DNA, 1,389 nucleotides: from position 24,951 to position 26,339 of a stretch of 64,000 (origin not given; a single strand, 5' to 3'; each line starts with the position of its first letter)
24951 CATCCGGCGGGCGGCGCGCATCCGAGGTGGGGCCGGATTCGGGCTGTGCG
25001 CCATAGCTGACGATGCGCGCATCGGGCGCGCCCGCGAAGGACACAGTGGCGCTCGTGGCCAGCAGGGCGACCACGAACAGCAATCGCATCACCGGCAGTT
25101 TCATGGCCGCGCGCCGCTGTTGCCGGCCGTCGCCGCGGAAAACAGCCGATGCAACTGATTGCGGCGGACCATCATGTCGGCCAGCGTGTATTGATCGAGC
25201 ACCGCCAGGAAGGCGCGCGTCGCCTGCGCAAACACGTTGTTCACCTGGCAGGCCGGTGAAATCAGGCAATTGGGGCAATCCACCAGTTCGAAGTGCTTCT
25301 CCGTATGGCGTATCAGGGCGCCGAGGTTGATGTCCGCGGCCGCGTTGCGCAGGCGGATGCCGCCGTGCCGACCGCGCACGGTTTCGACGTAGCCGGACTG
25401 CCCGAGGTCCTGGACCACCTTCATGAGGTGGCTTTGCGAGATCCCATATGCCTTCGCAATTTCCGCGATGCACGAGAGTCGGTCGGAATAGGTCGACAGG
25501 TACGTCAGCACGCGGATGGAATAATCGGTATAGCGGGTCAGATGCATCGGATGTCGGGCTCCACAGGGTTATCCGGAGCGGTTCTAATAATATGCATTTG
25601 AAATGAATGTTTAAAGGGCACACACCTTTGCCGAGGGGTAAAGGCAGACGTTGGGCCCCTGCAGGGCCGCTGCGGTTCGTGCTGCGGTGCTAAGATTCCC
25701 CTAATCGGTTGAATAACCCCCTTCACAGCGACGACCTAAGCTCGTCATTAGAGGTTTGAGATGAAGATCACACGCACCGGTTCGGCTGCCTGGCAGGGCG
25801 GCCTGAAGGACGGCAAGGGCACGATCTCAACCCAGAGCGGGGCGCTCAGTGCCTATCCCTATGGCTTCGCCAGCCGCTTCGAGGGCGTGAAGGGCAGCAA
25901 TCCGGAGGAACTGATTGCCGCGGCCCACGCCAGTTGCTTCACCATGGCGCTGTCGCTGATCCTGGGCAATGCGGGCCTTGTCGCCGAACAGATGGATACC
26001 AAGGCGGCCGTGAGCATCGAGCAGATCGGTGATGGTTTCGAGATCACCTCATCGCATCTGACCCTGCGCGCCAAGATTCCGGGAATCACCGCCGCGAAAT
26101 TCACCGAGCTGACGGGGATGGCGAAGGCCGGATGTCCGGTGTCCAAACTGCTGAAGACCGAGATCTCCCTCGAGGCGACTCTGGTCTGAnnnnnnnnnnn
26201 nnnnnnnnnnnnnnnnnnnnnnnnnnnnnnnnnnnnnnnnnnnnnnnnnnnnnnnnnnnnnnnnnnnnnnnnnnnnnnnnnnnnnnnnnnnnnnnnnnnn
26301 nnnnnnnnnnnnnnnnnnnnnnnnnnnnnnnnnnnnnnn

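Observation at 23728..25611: Consensus NsrR box plus nsrR-like gene translationally coupled to an unknown secreted CxxCH protein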

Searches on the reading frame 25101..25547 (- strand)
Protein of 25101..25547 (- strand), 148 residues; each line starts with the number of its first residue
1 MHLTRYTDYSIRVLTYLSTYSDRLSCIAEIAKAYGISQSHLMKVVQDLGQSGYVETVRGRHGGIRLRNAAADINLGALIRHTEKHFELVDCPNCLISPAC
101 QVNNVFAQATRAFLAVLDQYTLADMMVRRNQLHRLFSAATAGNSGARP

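Call 3: search_protein_families(library=pfam, proteins=[window:25101-25547:-], max_evalue=0.01)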
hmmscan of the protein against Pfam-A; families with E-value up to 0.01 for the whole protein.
window:25101-25547:- (148 aa): 6 families
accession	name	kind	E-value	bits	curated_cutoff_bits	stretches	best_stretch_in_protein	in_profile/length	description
PF02082.26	Rrf2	-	2e-32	112.6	30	1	3-126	1-130/132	Iron-dependent Transcriptional regulator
PF01418.23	HTH_6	-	7.6e-05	23.1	28.3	1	25-55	35-65/77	Helix-turn-helix domain, rpiR family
PF01978.25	TrmB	-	0.001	19.3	25.6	1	25-60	23-58/68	Sugar-specific transcriptional regulator TrmB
PF13545.12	HTH_Crp_2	-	0.0057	17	27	0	28-70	26-65/70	Crp-like helix-turn-helix domain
PF12802.13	MarR_2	-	0.0059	17.2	27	1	12-61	9-57/61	MarR family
PF09339.16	HTH_IclR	-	0.0099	16.1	22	0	11-56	6-50/52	IclR helix-turn-helix domain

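Call 4: search_protein_families(library=ncbifam, proteins=[window:25101-25547:-], max_evalue=0.01)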
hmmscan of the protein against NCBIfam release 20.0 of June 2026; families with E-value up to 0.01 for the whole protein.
window:25101-25547:- (148 aa): 9 families
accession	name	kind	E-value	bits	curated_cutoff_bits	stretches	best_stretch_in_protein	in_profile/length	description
NF008240.0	PRK11014.1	equivalog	1.7e-38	131.9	182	1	1-136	1-138/141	nitric oxide-sensing transcriptional repressor NsrR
NF008886.0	PRK11920.1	equivalog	8.5e-38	129.4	193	1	1-139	1-144/153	iron-responsive transcriptional regulator RirA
TIGR00738.1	rrf2_super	superfamily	1e-30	106.3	73.3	1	1-126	1-131/132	Rrf2 family transcriptional regulator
TIGR02944.1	suf_reg_Xantho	equivalog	1.4e-16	61.1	110.65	1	2-125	3-130/130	SUF system Fe-S cluster assembly regulator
TIGR02010.1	IscR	equivalog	2.6e-11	43.5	207.55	1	1-130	1-134/135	Fe-S cluster assembly transcriptional regulator IscR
NF047409.1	Cys_reg_CymR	equivalog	1.3e-10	41.5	195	1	7-131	7-129/139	cysteine metabolism transcriptional regulator CymR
NF041852.1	trans_reg_HypR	equivalog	7.2e-08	32.5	180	1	10-82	8-80/139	redox-sensitive transcriptional regulator HypR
NF008110.0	PRK10857.1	equivalog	2e-07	31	275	1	2-104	2-102/164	Fe-S cluster assembly transcriptional regulator IscR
TIGR02404.1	trehalos_R_Bsub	equivalog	0.0037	16.9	211.95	1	22-86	22-85/233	trehalose operon repressor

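Call 23: search_solved_structures(query=window:25101-25547:-, max_evalue=0.001, show_alignments=2)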
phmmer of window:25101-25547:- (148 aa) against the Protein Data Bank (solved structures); distinct sequences matched with E-value up to 0.001: 10.
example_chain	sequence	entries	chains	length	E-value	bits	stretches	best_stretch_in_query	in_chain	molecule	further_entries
5n07_A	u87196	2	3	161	1.6e-16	64.1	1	1-127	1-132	HTH-type transcriptional repressor NsrR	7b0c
5n08_A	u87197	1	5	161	2.7e-13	53.5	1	1-127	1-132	HTH-type transcriptional repressor NsrR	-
4cic_A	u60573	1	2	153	9.3e-07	32.4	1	26-127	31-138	TRANSCRIPTIONAL REGULATOR, BADM/RRF2 FAMILY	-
3lwf_A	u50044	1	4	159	1.9e-06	31.4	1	20-127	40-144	Putative transcriptional regulator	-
3k69_A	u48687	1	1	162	1.6e-05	28.4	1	8-126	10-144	Putative transcription regulator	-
3t8r_A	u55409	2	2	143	8.9e-05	26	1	25-121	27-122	Staphylococcus aureus CymR | Staphylococcus aureus CymR (oxidized form)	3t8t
6hsd_A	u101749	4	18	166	0.00011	25.7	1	19-82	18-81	Rrf2 family transcriptional regulator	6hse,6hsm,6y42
6y45_A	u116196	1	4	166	0.00037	24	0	19-82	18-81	Rrf2 family transcriptional regulator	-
2y75_A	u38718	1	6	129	0.00093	22.7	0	19-124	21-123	HTH-TYPE TRANSCRIPTIONAL REGULATOR CYMR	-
4hf0_A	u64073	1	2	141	0.00097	22.6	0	8-84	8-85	HTH-type transcriptional regulator IscR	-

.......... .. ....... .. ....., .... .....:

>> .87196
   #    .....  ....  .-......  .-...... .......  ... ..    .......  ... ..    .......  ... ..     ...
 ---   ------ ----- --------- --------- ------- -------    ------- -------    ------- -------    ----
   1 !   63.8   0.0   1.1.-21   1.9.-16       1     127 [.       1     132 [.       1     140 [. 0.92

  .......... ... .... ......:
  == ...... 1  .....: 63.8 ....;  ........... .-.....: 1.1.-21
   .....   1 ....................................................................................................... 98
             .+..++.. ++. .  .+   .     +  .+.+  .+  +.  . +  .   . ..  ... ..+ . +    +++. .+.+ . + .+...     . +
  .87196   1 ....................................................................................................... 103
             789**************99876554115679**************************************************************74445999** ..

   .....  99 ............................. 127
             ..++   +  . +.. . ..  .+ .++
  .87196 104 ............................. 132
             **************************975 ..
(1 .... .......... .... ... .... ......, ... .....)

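Call 54: find_homologous_proteins(query=window:25101-25547:-)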
Query window:25101-25547:- (148 aa): 1694 proteins with E <= 0.001 among 1709 candidates; the best 120 are listed.
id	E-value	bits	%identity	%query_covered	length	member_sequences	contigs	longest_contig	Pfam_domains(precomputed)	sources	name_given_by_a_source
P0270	3.3e-87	308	95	100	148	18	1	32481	PF02082.27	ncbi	ncbi:MAG TPA: Rrf2 family transcriptional regulator [Steroidobacteraceae bacterium]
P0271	5.8e-84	297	91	100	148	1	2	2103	PF02082.27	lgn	-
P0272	8.2e-83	293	91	99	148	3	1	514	PF02082.27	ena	-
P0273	3.1e-82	291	91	99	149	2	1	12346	PF02082.27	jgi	jgi:Rrf2 family nitric oxide-sensitive transcriptional repressor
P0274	1.1e-81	290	89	100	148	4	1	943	PF02082.27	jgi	jgi:Rrf2 family nitric oxide-sensitive transcriptional repressor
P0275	4.6e-81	288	88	99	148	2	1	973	PF02082.27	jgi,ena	jgi:Rrf2 family nitric oxide-sensitive transcriptional repressor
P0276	6.4e-81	287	89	99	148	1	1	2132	PF02082.27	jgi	jgi:Rrf2 family transcriptional regulator, nitric oxide-sensitive transcriptional repressor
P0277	2.0e-80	286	88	99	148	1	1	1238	PF02082.27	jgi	jgi:Rrf2 family transcriptional regulator, nitric oxide-sensitive transcriptional repressor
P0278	6.0e-80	284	86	100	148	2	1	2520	PF02082.27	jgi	jgi:Rrf2 family transcriptional regulator, nitric oxide-sensitive transcriptional repressor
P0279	2.3e-79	282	91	92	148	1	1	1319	PF02082.27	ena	-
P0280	4.0e-79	281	86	99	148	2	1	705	PF02082.27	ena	-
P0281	9.0e-79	280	86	99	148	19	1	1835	PF02082.27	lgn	-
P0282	1.1e-78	280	86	99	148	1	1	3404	PF02082.27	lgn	-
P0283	1.9e-78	279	89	100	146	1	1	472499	PF02082.27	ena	-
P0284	1.9e-76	273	84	99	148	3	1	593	PF02082.27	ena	-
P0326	4.2e-55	204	68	94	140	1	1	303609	PF02082.27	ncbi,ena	-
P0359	4.8e-48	181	63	94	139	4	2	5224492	PF02082.27,PF12802.14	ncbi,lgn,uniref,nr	ncbi:Rrf2 family transcriptional regulator [Lysobacter sp. BMK333-48F3]|uniref:Rrf2 family transcrip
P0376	7.6e-47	177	56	100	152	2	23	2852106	PF02082.27,PF12802.14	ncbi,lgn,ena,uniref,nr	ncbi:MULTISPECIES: Rrf2 family transcriptional regulator [Sphingobium]|uniref:Rrf2 family transcript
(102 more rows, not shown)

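Call 55: find_encoding_contigs(protein=P0359, flank=4000, max_places=2)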
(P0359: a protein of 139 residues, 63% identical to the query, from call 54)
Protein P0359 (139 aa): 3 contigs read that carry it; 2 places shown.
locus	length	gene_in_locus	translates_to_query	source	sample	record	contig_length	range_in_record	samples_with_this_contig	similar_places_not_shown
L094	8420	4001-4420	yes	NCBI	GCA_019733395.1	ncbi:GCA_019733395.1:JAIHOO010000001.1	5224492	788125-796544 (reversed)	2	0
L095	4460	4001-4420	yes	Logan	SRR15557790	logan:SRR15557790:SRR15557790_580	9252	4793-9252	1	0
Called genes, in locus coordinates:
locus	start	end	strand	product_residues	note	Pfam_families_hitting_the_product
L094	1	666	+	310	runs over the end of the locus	PF00890:FAD_binding_2 (weak), PF01266:DAO (weak), PF03486:HI0933_like (faint), PF07992:Pyr_redox_2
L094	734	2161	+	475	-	PF09994:T6SS_Tle1-like_cat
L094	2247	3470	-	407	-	PF00042:Globin, PF00175:NAD_binding_1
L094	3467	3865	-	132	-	PF01152:Bac_globin (weak)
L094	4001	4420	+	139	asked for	PF02082:Rrf2, PF12802:MarR_2 (weak)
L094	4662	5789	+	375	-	PF01551:Peptidase_M23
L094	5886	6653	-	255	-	PF01728:FtsJ (weak), PF13489:Methyltransf_23, PF06325:PrmA (weak), PF13847:Methyltransf_31, PF08241:Methyltransf_11, PF08242:Methyltransf_12, PF13649:Methyltransf_25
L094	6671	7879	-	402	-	PF00067:p450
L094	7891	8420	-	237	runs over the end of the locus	PF16715:CDPS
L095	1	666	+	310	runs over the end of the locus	PF00890:FAD_binding_2 (weak), PF01266:DAO (weak), PF03486:HI0933_like (faint), PF07992:Pyr_redox_2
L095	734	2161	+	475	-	PF09994:T6SS_Tle1-like_cat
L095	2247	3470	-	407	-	PF00042:Globin, PF00175:NAD_binding_1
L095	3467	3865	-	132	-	PF01152:Bac_globin (weak)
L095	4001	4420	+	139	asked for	PF02082:Rrf2, PF12802:MarR_2 (weak)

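Call 56: find_encoding_contigs(protein=P0376, flank=4000, max_places=2)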
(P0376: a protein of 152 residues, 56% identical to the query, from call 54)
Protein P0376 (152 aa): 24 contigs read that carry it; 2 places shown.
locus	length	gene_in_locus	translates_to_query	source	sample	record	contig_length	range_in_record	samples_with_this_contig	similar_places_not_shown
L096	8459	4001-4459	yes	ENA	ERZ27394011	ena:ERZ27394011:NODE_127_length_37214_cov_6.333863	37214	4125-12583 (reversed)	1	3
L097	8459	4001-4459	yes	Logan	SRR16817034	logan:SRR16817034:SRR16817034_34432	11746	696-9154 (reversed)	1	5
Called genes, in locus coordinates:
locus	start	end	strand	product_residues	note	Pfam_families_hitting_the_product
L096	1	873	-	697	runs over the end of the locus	PF04632:FUSC, PF13515:FUSC_2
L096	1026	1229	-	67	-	-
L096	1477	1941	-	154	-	-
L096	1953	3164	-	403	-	PF00042:Globin, PF00175:NAD_binding_1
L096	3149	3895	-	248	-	PF09313:TehB-like (weak)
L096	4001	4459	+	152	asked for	PF02082:Rrf2, PF12802:MarR_2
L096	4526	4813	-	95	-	PF00127:Copper-bind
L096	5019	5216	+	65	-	-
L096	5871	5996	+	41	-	-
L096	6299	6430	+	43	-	-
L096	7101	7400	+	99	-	-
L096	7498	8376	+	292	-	PF00582:Usp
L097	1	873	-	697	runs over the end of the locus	PF04632:FUSC, PF13515:FUSC_2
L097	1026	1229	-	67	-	-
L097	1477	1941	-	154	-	-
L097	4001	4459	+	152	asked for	PF02082:Rrf2, PF12802:MarR_2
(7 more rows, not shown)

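Call 57: find_encoding_contigs(protein=P0326, flank=4000, max_places=2)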
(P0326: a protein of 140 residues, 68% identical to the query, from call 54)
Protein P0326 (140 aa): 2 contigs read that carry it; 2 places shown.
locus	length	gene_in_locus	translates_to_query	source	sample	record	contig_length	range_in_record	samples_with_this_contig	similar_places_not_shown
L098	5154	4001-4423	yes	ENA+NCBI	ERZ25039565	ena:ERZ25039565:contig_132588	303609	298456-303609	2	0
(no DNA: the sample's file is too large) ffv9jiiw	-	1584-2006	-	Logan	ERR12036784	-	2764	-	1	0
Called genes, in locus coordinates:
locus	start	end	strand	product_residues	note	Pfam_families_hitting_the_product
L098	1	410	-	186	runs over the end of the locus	PF00440:TetR_N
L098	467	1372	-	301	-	PF00126:HTH_1, PF03466:LysR_substrate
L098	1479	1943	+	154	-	PF07080:DUF1348, PF12680:SnoaL_2 (weak)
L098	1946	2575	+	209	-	PF01243:PNPOx_N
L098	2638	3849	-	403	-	PF00042:Globin, PF00970:FAD_binding_6 (weak), PF00175:NAD_binding_1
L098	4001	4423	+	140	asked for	PF02082:Rrf2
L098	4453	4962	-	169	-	PF03466:LysR_substrate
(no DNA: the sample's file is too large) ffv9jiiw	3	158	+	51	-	?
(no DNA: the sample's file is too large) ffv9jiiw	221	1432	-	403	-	PF00042:Globin, PF00970:FAD_binding_6 (weak), PF00175:NAD_binding_1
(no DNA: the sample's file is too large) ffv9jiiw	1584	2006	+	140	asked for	PF02082:Rrf2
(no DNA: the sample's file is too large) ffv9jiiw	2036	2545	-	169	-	PF03466:LysR_substrate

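Call 88: search_protein_families(library=ncbifam, proteins=[P0326, P0359], max_evalue=0.00001)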
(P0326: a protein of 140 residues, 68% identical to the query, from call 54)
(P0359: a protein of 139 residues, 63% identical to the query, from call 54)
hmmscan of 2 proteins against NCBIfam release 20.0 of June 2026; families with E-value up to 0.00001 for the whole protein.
P0326 (140 aa): 7 families
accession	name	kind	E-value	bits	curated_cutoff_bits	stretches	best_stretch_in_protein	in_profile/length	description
NF008240.0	PRK11014.1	equivalog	4.8e-40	136.9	182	1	1-136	1-138/141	nitric oxide-sensing transcriptional repressor NsrR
NF008886.0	PRK11920.1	equivalog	1.8e-39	134.9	193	1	1-138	1-143/153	iron-responsive transcriptional regulator RirA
TIGR00738.1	rrf2_super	superfamily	3.6e-32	111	73.3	1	1-126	1-131/132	Rrf2 family transcriptional regulator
TIGR02944.1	suf_reg_Xantho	equivalog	3e-14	53.5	110.65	1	1-125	2-130/130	SUF system Fe-S cluster assembly regulator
NF047409.1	Cys_reg_CymR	equivalog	3.7e-11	43.3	195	1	1-129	1-127/139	cysteine metabolism transcriptional regulator CymR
TIGR02010.1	IscR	equivalog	4.5e-11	42.7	207.55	1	1-127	1-131/135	Fe-S cluster assembly transcriptional regulator IscR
NF008110.0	PRK10857.1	equivalog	1.1e-07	31.7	275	1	1-92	1-93/164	Fe-S cluster assembly transcriptional regulator IscR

P0359 (139 aa): 7 families
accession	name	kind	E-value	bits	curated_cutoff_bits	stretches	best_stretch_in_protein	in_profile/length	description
NF008240.0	PRK11014.1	equivalog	4.8e-39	133.6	182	1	1-135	1-137/141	nitric oxide-sensing transcriptional repressor NsrR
NF008886.0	PRK11920.1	equivalog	1.5e-34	118.9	193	1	1-137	1-142/153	iron-responsive transcriptional regulator RirA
TIGR00738.1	rrf2_super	superfamily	1.1e-30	106.2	73.3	1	1-126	1-131/132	Rrf2 family transcriptional regulator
TIGR02944.1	suf_reg_Xantho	equivalog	2.5e-16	60.2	110.65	1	1-125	2-130/130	SUF system Fe-S cluster assembly regulator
NF047409.1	Cys_reg_CymR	equivalog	3.2e-14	53.2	195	1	1-128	1-126/139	cysteine metabolism transcriptional regulator CymR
TIGR02010.1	IscR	equivalog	1.3e-08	34.8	207.55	1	1-125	1-129/135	Fe-S cluster assembly transcriptional regulator IscR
NF008110.0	PRK10857.1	equivalog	4.6e-07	29.7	275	1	24-91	25-92/164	Fe-S cluster assembly transcriptional regulator IscR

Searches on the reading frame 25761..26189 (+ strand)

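Call 3: search_protein_families(library=pfam, proteins=[window:25761-26189:+], max_evalue=0.01)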
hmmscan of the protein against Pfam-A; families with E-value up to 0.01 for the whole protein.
window:25761-26189:+ (142 aa): 1 family
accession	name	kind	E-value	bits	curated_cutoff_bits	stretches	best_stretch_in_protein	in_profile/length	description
PF02566.24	OsmC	-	3.6e-17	63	27.5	1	44-138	4-98/100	OsmC-like protein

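Call 4: search_protein_families(library=ncbifam, proteins=[window:25761-26189:+], max_evalue=0.01)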
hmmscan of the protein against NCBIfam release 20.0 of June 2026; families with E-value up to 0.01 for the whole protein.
window:25761-26189:+ (142 aa): 4 families
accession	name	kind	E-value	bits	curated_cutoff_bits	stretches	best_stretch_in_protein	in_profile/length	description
TIGR03562.1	osmo_induc_OsmC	subfamily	2e-57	193.1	85.8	1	4-139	1-137/137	OsmC family peroxiredoxin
TIGR03561.1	organ_hyd_perox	subfamily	5.8e-16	59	88.85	1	22-139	16-132/134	Ohr family peroxiredoxin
TIGR03563.1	perox_SACOL1771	subfamily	8.3e-08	32.2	166.15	1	9-138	7-137/138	SACOL1771 family peroxiredoxin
NF052637.1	HydprxOhrVib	equivalog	1.8e-07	31.5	240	1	44-140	41-134/140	organic hydroperoxide reductase Ohr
